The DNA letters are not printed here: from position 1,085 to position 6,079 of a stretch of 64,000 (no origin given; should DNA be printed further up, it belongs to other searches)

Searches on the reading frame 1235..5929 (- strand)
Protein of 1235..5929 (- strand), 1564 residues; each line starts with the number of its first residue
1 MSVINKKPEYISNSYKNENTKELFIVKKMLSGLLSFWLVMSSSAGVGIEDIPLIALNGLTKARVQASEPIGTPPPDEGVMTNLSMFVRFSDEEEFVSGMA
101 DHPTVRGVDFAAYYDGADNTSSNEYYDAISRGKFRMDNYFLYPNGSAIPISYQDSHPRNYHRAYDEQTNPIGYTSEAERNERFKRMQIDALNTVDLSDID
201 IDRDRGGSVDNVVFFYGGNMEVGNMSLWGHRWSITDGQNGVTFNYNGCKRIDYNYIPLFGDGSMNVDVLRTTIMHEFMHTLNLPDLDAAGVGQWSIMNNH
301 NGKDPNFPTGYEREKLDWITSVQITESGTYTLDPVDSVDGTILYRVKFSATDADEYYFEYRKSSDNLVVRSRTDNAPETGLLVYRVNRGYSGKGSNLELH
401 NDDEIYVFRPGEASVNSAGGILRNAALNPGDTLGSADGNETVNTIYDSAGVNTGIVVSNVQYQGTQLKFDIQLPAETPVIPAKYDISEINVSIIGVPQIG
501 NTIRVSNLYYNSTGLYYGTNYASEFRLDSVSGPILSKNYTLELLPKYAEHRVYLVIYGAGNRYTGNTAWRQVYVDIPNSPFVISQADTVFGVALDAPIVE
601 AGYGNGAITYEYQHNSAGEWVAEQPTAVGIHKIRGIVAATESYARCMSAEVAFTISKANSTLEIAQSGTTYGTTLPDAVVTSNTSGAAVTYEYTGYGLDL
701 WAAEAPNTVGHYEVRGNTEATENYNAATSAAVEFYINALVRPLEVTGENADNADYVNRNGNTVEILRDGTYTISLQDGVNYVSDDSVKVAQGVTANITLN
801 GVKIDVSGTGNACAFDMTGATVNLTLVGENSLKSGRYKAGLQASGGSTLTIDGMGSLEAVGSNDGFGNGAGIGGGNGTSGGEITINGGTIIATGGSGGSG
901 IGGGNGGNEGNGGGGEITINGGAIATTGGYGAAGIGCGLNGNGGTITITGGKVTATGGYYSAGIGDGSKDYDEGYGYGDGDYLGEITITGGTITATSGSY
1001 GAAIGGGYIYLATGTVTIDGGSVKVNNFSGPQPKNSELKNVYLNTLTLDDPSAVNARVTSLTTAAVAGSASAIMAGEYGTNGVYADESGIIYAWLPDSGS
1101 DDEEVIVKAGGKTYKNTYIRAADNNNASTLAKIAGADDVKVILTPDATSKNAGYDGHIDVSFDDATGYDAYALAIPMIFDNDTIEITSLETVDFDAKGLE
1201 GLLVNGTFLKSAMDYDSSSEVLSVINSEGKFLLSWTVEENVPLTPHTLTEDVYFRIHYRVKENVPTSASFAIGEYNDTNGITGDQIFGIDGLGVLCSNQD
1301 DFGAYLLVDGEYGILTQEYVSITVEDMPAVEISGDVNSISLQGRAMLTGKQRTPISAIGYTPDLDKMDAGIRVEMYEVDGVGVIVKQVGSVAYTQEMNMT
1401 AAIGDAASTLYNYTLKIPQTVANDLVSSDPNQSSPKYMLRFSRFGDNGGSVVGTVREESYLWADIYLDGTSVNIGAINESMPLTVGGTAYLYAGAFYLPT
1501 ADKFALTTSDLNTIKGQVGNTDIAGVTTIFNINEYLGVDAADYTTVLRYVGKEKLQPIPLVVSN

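Call 24: search_protein_families(library=pfam, proteins=[window:1235-5929:-], max_evalue=0.001)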
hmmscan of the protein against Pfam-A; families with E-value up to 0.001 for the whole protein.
window:1235-5929:- (1564 aa): 1 family
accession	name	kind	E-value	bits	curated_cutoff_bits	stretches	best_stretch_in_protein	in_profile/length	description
PF18889.6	Beta_helix_3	-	2e-12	47.4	27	1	946-968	1-20/20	Beta helix repeat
